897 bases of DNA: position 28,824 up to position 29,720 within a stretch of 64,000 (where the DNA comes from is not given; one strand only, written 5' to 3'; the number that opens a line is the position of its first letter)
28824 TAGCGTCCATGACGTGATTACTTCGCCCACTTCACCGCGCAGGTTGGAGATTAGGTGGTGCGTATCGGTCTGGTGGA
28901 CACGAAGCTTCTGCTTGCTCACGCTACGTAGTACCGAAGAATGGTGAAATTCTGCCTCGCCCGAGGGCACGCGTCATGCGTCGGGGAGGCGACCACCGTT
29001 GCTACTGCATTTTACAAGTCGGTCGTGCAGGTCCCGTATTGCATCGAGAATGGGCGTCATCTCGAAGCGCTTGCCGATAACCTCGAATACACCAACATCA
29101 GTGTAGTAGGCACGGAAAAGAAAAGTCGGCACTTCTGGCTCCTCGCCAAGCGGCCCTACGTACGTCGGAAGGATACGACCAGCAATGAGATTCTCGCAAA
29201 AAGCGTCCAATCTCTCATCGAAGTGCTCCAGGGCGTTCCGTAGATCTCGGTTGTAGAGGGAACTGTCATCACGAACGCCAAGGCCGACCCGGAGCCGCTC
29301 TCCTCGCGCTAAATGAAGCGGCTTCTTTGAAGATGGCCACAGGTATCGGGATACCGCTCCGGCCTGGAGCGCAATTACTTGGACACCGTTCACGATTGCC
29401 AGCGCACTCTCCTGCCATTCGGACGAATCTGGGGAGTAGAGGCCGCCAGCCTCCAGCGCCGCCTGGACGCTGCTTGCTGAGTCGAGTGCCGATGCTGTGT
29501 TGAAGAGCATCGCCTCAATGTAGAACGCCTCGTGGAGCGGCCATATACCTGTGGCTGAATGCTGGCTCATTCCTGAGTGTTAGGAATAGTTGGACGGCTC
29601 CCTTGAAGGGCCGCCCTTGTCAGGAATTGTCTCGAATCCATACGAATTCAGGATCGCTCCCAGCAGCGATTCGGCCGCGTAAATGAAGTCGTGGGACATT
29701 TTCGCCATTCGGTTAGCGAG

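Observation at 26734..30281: Five-gene co-directional cargo operon: three consecutive HEPN-motif proteins, a small globular protein and a membrane protein, immediately downstream of the island integrase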

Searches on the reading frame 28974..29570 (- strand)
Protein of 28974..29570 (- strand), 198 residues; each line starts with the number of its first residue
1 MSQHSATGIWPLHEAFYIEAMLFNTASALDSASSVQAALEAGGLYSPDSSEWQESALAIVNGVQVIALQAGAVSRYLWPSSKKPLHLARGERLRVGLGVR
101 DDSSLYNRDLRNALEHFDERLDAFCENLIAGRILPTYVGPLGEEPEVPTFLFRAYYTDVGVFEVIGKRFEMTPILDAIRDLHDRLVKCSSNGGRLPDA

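Call 4: search_protein_families(library=pfam, proteins=[window:28974-29570:-], max_evalue=1)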
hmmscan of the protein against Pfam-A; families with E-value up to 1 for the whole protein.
window:28974-29570:- (198 aa): 0 families

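Call 5: search_protein_families(library=padloc, proteins=[window:28974-29570:-], max_evalue=1)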
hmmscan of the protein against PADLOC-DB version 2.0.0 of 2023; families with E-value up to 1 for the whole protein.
window:28974-29570:- (198 aa): 0 families

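Call 7: search_protein_families(library=ncbifam, proteins=[window:28974-29570:-], max_evalue=1)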
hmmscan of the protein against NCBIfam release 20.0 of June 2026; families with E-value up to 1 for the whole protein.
window:28974-29570:- (198 aa): 0 families

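Call 8: search_protein_families(library=phrogs, proteins=[window:28974-29570:-], max_evalue=1)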
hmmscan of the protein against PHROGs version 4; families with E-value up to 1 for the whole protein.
window:28974-29570:- (198 aa): 0 families

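Call 11: search_solved_structures(query=window:28974-29570:-, max_evalue=10)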
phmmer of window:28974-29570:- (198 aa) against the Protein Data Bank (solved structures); distinct sequences matched with E-value up to 10: 1.
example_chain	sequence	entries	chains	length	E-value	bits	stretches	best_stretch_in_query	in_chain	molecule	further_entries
8b3s_A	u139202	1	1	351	1.6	11.5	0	112-154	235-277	UPF0736 protein B4122_0676,UPF0736 protein YjbA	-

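Call 14: find_homologous_proteins(query=window:28974-29570:-, max_evalue=0.01)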
Query window:28974-29570:- (198 aa): 167 proteins with E <= 0.01 among 562 candidates; the best 120 are listed.
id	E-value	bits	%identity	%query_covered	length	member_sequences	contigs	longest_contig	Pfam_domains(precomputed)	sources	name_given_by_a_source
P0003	1.1e-120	418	94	100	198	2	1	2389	-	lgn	-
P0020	9.1e-93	327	74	99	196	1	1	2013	-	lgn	-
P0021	2.5e-90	319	80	90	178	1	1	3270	-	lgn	-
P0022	5.0e-87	308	70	99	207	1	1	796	-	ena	-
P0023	1.8e-84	300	70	99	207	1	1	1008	-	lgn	-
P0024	5.5e-82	292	66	100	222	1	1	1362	-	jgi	jgi:hypothetical protein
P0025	1.9e-81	290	68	95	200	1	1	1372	-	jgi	jgi:hypothetical protein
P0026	1.5e-79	284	66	99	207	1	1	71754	-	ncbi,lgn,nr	ncbi:MAG TPA: hypothetical protein VFK13_06765 [Gemmatimonadaceae bacterium]|nr:hypothetical protein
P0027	9.3e-79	281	65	99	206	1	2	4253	-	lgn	-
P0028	1.3e-78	281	66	95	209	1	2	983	-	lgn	-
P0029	1.9e-78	280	65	99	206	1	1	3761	-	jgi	jgi:hypothetical protein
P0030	6.9e-78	279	65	95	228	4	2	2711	-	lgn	-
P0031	7.7e-78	278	66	95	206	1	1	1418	-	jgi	jgi:hypothetical protein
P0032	1.0e-77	278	65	99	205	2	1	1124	-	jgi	jgi:hypothetical protein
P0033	3.7e-77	276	65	98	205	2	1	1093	-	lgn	-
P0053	1.6e-71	258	61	98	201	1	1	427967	-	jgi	jgi:hypothetical protein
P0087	1.8e-47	179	50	96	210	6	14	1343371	-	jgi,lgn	jgi:hypothetical protein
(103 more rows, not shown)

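Call 18: find_encoding_contigs(protein=P0026, flank=8000, max_places=4)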
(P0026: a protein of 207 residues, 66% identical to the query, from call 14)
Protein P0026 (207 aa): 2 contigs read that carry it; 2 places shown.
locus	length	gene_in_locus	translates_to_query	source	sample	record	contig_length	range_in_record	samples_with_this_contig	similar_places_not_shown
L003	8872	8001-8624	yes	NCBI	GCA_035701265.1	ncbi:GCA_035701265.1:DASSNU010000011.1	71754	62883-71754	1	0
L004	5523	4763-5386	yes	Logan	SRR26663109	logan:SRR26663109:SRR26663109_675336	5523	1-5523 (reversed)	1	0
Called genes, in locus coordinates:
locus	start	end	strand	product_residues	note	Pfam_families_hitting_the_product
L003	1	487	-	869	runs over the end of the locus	PF12704:MacB_PCD, PF02687:FtsX, PF12704:MacB_PCD, PF02687:FtsX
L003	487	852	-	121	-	PF03551:PadR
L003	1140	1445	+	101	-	PF01910:Thiamine_BP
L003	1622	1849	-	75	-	PF08984:DUF1858 (weak), PF04405:ScdA_N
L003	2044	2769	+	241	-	PF00027:cNMP_binding, PF13545:HTH_Crp_2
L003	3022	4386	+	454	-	-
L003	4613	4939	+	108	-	PF03779:SPW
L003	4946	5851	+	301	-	PF09678:Caa3_CtaG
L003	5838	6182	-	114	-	PF04343:DUF488, PF22751:DUF488-N3a, PF22752:DUF488-N3i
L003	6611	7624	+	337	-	PF02899:Phage_int_SAM_1 (faint), PF13495:Phage_int_SAM_4, PF00589:Phage_integrase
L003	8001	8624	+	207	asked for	-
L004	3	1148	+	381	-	?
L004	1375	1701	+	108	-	PF03779:SPW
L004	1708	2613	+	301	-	PF09678:Caa3_CtaG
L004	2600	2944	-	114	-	PF04343:DUF488, PF22751:DUF488-N3a, PF22752:DUF488-N3i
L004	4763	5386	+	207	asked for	-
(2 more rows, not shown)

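Call 19: find_encoding_contigs(protein=P0053, flank=8000, max_places=3)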
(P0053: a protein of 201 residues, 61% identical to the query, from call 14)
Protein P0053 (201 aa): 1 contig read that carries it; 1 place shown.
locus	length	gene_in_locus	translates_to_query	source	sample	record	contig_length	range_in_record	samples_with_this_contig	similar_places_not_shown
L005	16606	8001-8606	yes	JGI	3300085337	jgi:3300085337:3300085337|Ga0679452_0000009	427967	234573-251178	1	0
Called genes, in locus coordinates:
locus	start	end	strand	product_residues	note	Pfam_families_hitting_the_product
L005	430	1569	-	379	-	PF00589:Phage_integrase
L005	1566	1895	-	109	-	-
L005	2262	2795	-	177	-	-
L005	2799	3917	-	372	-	-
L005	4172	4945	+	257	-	PF22016:DUF6933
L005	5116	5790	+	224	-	-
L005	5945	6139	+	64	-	-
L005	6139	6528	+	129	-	PF02661:Fic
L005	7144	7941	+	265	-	PF18928:DUF5677 (weak)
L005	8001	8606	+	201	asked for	-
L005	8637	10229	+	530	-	PF18733:HEPN_LA2681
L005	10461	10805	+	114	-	-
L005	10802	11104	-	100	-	-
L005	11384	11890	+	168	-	-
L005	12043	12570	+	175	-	-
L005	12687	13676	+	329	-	-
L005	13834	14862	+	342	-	PF04326:SLFN_AlbA_2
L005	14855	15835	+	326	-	-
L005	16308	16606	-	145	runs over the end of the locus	PF16267:DUF4920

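Call 20: find_encoding_contigs(protein=P0087, flank=8000, max_places=4)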
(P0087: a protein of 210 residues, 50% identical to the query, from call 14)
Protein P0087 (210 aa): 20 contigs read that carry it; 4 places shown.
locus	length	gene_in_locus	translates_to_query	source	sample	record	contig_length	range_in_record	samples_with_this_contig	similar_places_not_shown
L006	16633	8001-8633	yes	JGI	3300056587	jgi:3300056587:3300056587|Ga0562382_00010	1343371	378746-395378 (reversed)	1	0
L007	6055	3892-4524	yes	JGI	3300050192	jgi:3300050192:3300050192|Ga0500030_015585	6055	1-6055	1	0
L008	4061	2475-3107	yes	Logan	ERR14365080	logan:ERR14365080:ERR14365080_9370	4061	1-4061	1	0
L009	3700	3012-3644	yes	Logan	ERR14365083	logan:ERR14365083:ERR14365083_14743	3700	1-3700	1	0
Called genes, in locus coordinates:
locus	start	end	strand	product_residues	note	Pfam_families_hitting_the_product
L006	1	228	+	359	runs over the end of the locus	-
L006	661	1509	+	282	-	PF00578:AhpC-TSA, PF08534:Redoxin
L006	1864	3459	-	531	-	PF18914:DUF5666 (weak)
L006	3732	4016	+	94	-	PF02604:PhdYeFM_antitox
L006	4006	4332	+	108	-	PF05016:ParE_toxin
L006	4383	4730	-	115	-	PF00903:Glyoxalase (faint)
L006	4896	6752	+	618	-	PF01558:POR, PF01855:POR_N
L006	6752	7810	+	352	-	PF02775:TPP_enzyme_C, PF12367:PFO_beta_C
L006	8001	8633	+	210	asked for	-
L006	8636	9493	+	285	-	PF18928:DUF5677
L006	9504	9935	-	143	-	PF12680:SnoaL_2 (weak)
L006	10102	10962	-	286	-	PF13276:HTH_21, PF00665:rve, PF13683:rve_3, PF13333:rve_2 (weak)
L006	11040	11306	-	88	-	PF01527:HTH_Tnp_1, PF13518:HTH_28 (weak)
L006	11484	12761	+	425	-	PF07690:MFS_1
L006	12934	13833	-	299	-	PF02567:PhzC-PhzF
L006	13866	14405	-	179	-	PF01965:DJ-1_PfpI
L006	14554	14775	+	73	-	-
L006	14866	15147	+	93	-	PF01527:HTH_Tnp_1, PF13384:HTH_23 (faint)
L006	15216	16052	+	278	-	PF13276:HTH_21, PF00665:rve, PF13683:rve_3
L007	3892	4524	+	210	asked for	-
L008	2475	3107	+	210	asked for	-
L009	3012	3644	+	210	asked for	-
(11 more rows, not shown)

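Call 30: search_protein_families(library=pfam, alignment_id=A1, max_evalue=1)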
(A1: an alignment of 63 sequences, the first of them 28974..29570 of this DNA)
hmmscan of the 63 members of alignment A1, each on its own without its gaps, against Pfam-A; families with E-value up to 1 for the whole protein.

A. member 1, window:28974-29570:- (198 aa): 0 families

B. families by the number of members that match (of 63 scanned): 14 families
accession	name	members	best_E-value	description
PF18365.6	PI_PP_C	2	0.0095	Phosphoinositide phosphatase C-terminal domain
PF07336.16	ABATE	1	0.014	Putative stress-induced transcription regulator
PF22551.1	TY-Chap1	1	0.015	T3SS (YopN, CesT) and YbjN peptide-binding chaperone 1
PF25251.1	DUF7853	1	0.015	Family of unknown function (DUF7853)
PF10903.13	DUF2691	1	0.065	Protein of unknown function (DUF2691)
PF12380.14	Peptidase_C62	1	0.082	Gill-associated viral 3C-like peptidase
PF02913.24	FAD-oxidase_C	1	0.087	FAD linked oxidases, C-terminal domain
PF02288.20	Dehydratase_MU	1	0.096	Dehydratase medium subunit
PF03773.19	ArsP_1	1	0.14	Predicted permease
PF25607.1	DUF7939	1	0.14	Domain of unknown function (DUF7939)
PF16684.10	ResT-TelK_cat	1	0.18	Telomere resolvase ResT/TelK catalytic domain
PF00046.35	Homeodomain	1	0.22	Homeodomain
PF01944.22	SpoIIM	1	0.25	Stage II sporulation protein M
PF08826.15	DMPK_coil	1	0.27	DMPK coiled coil domain like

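Call 32: search_solved_structures(query=A1, max_evalue=10, show_alignments=2)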
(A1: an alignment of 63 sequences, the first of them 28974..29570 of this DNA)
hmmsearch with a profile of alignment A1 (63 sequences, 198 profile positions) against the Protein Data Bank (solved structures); distinct sequences matched with E-value up to 10: 1.
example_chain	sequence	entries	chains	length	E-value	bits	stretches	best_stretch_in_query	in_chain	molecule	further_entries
5zuv_A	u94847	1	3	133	5.2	9.9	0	155-187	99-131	Spike glycoprotein,Spike glycoprotein,inhibitor EK1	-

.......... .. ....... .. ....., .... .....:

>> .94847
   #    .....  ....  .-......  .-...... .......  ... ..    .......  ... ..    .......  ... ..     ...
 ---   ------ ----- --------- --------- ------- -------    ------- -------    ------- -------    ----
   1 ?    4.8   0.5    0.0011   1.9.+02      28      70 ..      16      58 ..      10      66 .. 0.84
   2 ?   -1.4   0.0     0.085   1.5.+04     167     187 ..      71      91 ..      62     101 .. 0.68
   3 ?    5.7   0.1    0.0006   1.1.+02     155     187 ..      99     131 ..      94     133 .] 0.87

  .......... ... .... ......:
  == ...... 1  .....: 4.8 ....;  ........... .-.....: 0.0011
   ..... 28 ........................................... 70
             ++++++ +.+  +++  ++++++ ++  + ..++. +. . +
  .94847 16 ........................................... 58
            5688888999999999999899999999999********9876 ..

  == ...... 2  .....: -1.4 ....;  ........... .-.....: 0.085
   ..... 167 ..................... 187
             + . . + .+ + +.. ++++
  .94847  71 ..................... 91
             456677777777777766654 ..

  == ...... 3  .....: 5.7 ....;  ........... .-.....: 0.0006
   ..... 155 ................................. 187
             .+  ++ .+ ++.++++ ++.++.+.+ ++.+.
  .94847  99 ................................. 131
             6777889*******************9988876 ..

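Call 38: find_related_loci(query=A1, collection=genome_contigs, flank=6000)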
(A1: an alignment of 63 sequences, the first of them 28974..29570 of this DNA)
Query A1 (198 aa) in genome_contigs; peptide patterns used: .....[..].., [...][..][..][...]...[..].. (x = any residue, [..] = any of these).
599 stretches matched a pattern (row limit reached: there are more); 187 encode a relative of the query (tblastn E <= 1e-3); the best 80 are kept; 80 distinct loci.
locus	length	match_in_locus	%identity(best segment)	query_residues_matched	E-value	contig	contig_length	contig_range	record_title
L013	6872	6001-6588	66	1-196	1e-86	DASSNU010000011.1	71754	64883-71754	MAG TPA_asm: Gemmatimonadaceae bacterium isolate SMAG_U1234 k141_782961, whole genome shotgun sequence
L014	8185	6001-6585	57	1-195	3e-72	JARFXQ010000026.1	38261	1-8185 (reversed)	MAG: Nitrospira sp. isolate WA-bin32 opera_contig_1669, whole genome shotgun sequence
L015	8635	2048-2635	53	1-196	1e-68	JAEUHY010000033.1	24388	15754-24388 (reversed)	MAG: Planctomycetota bacterium isolate new MAG-29 k141_4049524, whole genome shotgun sequence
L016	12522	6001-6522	60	23-196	5e-68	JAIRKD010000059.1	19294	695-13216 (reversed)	MAG: Gemmatimonadota bacterium isolate Ast373_bin6 k119_557396, whole genome shotgun sequence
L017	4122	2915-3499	45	1-195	2e-52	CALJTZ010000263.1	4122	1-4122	MAG TPA_asm: uncultured Synechococcus sp. isolate SRR6231161_bin.94_CONCOCT_v1.1_MAG genome assembly, contig: ERZ650293.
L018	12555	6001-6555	47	8-192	3e-51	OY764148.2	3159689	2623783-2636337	MAG: Bryobacterales bacterium isolate b6043546-425d-4966-9de7-cf72a436bd97 genome assembly, chromosome: 1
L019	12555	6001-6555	47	8-192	5e-51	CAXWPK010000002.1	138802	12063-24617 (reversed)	MAG: Bryobacterales bacterium isolate b6043546-425d-4966-9de7-cf72a436bd97 genome assembly, contig: contig_2, whole geno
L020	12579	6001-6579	43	1-195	2e-50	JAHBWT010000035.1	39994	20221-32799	MAG: Nitrospira sp. isolate ACE_NIT12 NIT12_35, whole genome shotgun sequence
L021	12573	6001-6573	45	3-195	3e-50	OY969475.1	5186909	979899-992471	MAG: Pyrinomonadaceae bacterium isolate MFD01916.bin.c.1 genome assembly, chromosome: 1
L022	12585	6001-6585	42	3-193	5e-48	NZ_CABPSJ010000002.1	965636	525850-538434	Pandoraea communis strain LMG 31110, whole genome shotgun sequence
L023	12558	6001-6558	46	7-195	4e-48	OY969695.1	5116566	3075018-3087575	MAG: uncultured Gemmatimonadales bacterium isolate MFD04967.bin.1.34 genome assembly, chromosome: 1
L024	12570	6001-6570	41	1-192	2e-47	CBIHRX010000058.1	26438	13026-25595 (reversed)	MAG TPA_asm: uncultured Massilia sp. isolate SRR18156188_concoct_36 genome assembly, contig: ERZ27336841.480, whole geno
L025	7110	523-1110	44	1-196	3e-47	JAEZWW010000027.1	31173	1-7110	MAG: Proteobacteria bacterium isolate OH_PFB_173 k127_580547, whole genome shotgun sequence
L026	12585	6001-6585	41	3-193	5e-46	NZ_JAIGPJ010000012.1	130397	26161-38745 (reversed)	Pseudomonas cichorii strain LCYJ23 Scaffold12, whole genome shotgun sequence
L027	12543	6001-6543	45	9-196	2e-45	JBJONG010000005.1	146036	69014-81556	MAG: Verrucomicrobiota bacterium isolate umpqua_2019_sw_WHONDRS-S19S_0079_A_bin.9 scaffold_0000034, whole genome shotgun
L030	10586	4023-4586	43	9-198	2e-44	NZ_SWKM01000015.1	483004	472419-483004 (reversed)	Marinobacter alexandrii strain LZ-8 NODE_5, whole genome shotgun sequence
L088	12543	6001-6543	32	8-198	3e-27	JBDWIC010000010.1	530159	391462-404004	MAG: Lentilitoribacter sp. isolate LC.100.F.B2_422_16 LC_100_F_B2_422_16_000000000009, whole genome shotgun sequence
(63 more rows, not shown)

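Call 49: search_protein_families(library=pfam, alignment_id=A4, max_evalue=0.001)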
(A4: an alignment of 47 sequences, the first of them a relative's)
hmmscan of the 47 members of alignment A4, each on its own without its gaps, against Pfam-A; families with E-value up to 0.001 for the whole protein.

A. member 1, L005:8637-10226:+ (530 aa): 1 family
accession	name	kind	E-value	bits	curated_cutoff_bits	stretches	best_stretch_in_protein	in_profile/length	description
PF18733.6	HEPN_LA2681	-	5.1e-64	215.8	27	1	292-500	8-201/204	LA2681-like HEPN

B. families by the number of members that match (of 47 scanned): 10 families
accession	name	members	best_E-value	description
PF01139.22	RtcB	7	2.3e-83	tRNA-splicing ligase RtcB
PF09903.14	DUF2130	1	4.1e-88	Uncharacterized protein conserved in bacteria (DUF2130)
PF18733.6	HEPN_LA2681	1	5.1e-64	LA2681-like HEPN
PF11225.14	DUF3024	1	2.2e-36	Domain of unknown function (DUF3024)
PF12710.13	HAD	1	1.1e-31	haloacid dehalogenase-like hydrolase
PF00474.23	SSF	1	2.6e-27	Sodium:solute symporter family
PF09907.15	HigB_toxin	1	1.1e-22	HigB_toxin, RelE-like toxic component of a toxin-antitoxin system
PF18928.5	DUF5677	1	6.5e-16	Family of unknown function (DUF5677)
PF09509.15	Hypoth_Ymh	1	5.9e-12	Protein of unknown function (Hypoth_ymh)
PF14280.11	DUF4365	1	3e-05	Domain of unknown function (DUF4365)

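Call 50: search_protein_families(library=pfam, alignment_id=A5, max_evalue=0.001)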
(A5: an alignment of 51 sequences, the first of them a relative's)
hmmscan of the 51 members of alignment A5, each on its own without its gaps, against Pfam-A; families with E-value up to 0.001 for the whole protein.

A. member 1, L003:6596-7621:+ (342 aa): 3 families
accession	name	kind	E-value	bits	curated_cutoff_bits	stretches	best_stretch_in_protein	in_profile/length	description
PF00589.27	Phage_integrase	-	1e-38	133.3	27.1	1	119-320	2-170/172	Phage integrase family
PF13495.12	Phage_int_SAM_4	-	8.3e-22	77.8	27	1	19-100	1-82/85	Phage integrase, N-terminal SAM-like domain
PF02899.23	Phage_int_SAM_1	-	1e-05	26.1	22.3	1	25-94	7-77/83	Phage integrase, N-terminal SAM-like domain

B. families by the number of members that match (of 51 scanned): 64 families (the first 25 are shown)
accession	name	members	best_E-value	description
PF07669.17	Eco57I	3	1.6e-45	Eco57I restriction-modification methylase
PF20473.4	MmeI_Mtase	3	6.9e-30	MmeI, DNA-methyltransferase domain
PF02384.22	N6_Mtase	3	5.5e-16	N-6 DNA Methylase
PF20465.4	MmeI_hel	3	3.3e-14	MmeI, helicase spacer domain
PF14447.12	Prok-RING_4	3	0.00019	Prokaryotic RING finger family 4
PF00589.27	Phage_integrase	2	1e-38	Phage integrase family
PF12950.13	TaqI_C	2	2.3e-08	TaqI-like C-terminal specificity domain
PF01170.24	UPF0020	2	3.9e-06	RMKL-like, methyltransferase domain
PF10150.14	RNase_E_G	1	1.1e-102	Ribonuclease E/G family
PF01209.24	Ubie_methyltran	1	2.8e-81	ubiE/COQ5 methyltransferase family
PF00817.25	IMS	1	1.4e-51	impB/mucB/samB family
PF08843.17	AbiEii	1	2.9e-42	Nucleotidyl transferase AbiEii toxin, Type IV TA system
PF21813.2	DUF6882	1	3.5e-35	Family of unknown function (DUF6882)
PF00005.33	ABC_tran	1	3.1e-32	ABC transporter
PF13385.13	Laminin_G_3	1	1.4e-26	Concanavalin A-like lectin/glucanases superfamily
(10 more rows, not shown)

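Call 51: predict_structure(alignment_id=A1)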
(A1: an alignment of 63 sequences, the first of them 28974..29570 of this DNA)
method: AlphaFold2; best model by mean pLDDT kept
length: 198 residues; sequences in the alignment: 63
mean_pLDDT: 93.0   pTM: 0.89
mean pLDDT of the five models: 93.0, 93.1, 92.6, 91.9, 91.8
residues with pLDDT >= 90: 151; 70-90: 39; 50-70: 5; < 50: 3
segments of 3 or more residues with pLDDT < 50: 1-3
pLDDT, mean of each block of 10 residues (from residue 1): 64 96 99 98 96 97 98 96 95 97 95 88 84 92 88 95 95 98 98 91
secondary structure, 60 per line:
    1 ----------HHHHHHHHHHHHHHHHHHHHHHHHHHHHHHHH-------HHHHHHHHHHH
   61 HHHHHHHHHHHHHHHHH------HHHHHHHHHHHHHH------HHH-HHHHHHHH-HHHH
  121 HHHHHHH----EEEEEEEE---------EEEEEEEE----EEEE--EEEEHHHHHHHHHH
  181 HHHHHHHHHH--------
elements in order: H11-42 H50-77 H84-97 H108-115 H117-127 E132-139 E149-156 E161-164 E167-170 H171-190

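Call 55: find_encoding_contigs(protein=P0021, flank=5000, max_places=3)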
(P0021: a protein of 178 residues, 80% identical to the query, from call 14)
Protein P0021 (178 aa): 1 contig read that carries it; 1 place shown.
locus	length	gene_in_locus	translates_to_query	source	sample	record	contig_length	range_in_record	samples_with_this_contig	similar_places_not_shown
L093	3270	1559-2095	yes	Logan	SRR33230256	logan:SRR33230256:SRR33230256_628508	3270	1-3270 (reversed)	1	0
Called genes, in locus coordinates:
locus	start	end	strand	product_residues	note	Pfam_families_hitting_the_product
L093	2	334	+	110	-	?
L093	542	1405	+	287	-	-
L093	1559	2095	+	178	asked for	-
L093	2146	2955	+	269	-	-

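Call 58: fold_search(model_id=the predicted structure, library=pdb)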
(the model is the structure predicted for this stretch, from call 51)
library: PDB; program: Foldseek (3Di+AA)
matches with E <= 10: 175; with E <= 0.001: 0
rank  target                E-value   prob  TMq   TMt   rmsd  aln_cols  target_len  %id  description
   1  9n7f_B                3.8e-01  0.11  0.22  0.15  25.6       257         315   13  HsSTING with cGAMP/C53/DCA (released 2026-02-18)
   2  3rx6                  5.6e-01  0.11  0.24  0.25  20.8       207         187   12  Crystal structure of Polarity Suppression protein from Enterobacteria phage P4 (released 2012-07-25)
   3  1orj_B                5.9e-01  0.35  0.24  0.42  14.3       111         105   15  FLAGELLAR EXPORT CHAPERONE (released 2003-09-16)
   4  1orj_D                6.2e-01  0.33  0.27  0.41  13.6       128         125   15  FLAGELLAR EXPORT CHAPERONE (released 2003-09-16)
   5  4dvd                  8.7e-01  0.15  0.32  0.34  20.6       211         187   13  Crystal structure of the disulphide linked knotted homodimer of Psu (released 2012-11-21)
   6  1orj_A                9.2e-01  0.25  0.26  0.39  14.3       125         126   16  FLAGELLAR EXPORT CHAPERONE (released 2003-09-16)
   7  7sii_A                1.2e+00  0.05  0.22  0.15  26.2       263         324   14  Human STING bound to both cGAMP and 1-[(2-chloro-6-fluorophenyl)methyl]-3,3-dimethyl-2-oxo-N-[(2,4,6-trifluorophenyl)m (released 2022-02-02)
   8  1ory_A                1.4e+00  0.18  0.25  0.39  13.6       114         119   15  FLAGELLAR EXPORT CHAPERONE IN COMPLEX WITH ITS COGNATE BINDING PARTNER (released 2003-09-16)
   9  6m6w_G                1.5e+00  0.18  0.24  0.36  15.5       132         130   16  Crystal structure the toxin-antitoxin MntA-HpeT mutant-Y104A (released 2020-09-30)
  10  2j0o_A                1.8e+00  0.10  0.26  0.19  16.6       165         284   12  Shigella Flexneri IpaD (released 2006-11-02)
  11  5yep_B                1.9e+00  0.14  0.23  0.33  15.4       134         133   15  Crystal structure of SO_3166-SO_3165 from Shewanella oneidensis (released 2018-03-28)
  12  6dyf_A                1.9e+00  0.04  0.13  0.21  16.1       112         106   10  Cu(II)-bound structure of the engineered cyt cb562 variant, CH3Y (released 2019-04-24)
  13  6m6u_D                2.2e+00  0.15  0.27  0.38   8.4       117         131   16  Crystal structure the toxin-antitoxin MntA-HpeT mutant-D39ED41E (released 2020-09-30)
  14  7sii_B                2.2e+00  0.04  0.22  0.15  25.2       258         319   12  Human STING bound to both cGAMP and 1-[(2-chloro-6-fluorophenyl)methyl]-3,3-dimethyl-2-oxo-N-[(2,4,6-trifluorophenyl)m (released 2022-02-02)
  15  8j7e_E                2.5e+00  0.04  0.13  0.22  15.9       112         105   10  Crystal structure of BRIL in complex with 1b3 Fab (released 2023-09-06)
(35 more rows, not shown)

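Call 62: search_protein_families(library=pfam, proteins=[L093:542-1405:+], max_evalue=0.01)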
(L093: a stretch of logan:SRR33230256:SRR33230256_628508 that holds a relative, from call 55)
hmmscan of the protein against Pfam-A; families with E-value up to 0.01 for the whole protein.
L093:542-1405:+ (287 aa): 0 families
